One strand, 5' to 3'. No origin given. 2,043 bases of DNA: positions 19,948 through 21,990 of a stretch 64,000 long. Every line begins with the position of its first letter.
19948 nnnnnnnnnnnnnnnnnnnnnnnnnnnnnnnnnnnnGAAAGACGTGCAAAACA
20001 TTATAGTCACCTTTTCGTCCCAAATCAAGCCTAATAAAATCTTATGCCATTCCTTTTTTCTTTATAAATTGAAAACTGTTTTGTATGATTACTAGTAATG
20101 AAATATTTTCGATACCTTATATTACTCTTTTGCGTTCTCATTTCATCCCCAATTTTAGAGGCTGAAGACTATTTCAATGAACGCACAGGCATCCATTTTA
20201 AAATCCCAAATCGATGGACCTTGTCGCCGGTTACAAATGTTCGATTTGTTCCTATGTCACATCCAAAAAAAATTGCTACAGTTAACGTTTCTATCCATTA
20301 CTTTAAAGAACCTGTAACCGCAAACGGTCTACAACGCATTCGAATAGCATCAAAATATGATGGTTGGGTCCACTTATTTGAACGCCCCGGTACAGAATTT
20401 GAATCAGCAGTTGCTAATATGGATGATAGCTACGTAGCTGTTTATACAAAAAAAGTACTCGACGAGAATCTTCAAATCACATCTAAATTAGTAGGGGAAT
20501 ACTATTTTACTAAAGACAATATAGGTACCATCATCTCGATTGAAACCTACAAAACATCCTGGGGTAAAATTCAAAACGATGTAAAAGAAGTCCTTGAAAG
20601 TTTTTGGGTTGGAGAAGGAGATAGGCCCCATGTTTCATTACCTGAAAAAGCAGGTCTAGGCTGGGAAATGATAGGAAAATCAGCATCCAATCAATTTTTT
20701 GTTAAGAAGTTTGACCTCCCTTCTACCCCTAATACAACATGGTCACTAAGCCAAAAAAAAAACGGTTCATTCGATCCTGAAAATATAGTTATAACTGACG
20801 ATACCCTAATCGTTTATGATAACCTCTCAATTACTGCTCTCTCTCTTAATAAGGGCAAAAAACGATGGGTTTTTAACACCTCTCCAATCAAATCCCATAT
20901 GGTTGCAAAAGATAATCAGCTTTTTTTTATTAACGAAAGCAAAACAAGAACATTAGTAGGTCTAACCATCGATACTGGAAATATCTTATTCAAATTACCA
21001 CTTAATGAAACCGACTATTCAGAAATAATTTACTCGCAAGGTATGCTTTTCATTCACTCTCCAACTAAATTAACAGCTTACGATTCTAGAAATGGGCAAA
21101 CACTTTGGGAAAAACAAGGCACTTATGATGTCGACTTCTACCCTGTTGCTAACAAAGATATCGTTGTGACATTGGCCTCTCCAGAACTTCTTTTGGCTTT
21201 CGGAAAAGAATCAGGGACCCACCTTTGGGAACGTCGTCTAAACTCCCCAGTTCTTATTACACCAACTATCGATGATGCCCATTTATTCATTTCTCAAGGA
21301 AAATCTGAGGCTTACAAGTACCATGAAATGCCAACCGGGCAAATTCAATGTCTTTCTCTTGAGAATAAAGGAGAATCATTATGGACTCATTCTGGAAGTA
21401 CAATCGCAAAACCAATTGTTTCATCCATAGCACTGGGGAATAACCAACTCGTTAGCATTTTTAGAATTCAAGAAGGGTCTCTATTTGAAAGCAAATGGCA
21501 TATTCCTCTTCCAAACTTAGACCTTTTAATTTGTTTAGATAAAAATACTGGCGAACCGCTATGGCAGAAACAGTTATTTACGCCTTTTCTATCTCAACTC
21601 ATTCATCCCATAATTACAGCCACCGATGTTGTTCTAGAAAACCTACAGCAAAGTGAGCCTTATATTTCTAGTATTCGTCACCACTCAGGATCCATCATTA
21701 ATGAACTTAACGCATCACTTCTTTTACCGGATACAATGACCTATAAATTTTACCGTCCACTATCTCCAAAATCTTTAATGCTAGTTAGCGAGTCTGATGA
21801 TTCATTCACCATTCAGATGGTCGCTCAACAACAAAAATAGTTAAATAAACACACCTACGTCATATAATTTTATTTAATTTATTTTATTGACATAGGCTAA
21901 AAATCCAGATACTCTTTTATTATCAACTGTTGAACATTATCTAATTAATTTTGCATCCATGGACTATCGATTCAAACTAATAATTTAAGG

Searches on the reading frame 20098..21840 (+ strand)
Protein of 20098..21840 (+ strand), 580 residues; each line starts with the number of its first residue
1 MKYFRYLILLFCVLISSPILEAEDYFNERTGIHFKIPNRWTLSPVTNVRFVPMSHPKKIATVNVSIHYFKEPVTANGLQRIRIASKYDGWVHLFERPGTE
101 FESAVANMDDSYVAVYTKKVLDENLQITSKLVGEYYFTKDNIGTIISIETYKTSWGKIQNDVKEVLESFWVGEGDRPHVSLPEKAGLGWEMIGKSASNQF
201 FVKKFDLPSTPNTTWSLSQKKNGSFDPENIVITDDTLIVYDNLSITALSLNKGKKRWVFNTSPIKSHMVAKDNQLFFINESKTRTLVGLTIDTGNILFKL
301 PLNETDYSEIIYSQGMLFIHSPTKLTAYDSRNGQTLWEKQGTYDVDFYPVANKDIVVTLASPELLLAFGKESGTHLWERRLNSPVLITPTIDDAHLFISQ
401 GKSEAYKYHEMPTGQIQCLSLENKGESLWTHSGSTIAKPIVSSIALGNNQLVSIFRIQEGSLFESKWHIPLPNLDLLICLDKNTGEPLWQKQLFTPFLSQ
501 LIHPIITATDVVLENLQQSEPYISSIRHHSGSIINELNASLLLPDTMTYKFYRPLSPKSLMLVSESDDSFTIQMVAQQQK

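Call 30: search_protein_families(library=pfam, proteins=[window:20098-21840:+], max_evalue=0.00001)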
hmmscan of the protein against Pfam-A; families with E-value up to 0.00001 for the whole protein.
window:20098-21840:+ (580 aa): 2 families
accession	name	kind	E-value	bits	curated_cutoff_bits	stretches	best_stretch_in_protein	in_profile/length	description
PF13360.13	PQQ_2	-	1.5e-19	71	27.6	2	326-435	6-103/233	Outer membrane protein assembly factor BamB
PF13570.13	Beta-prop_ACSF4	-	1.2e-12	48.4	133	1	244-462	72-284/329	Beta-alanine-activating enzyme, beta-propeller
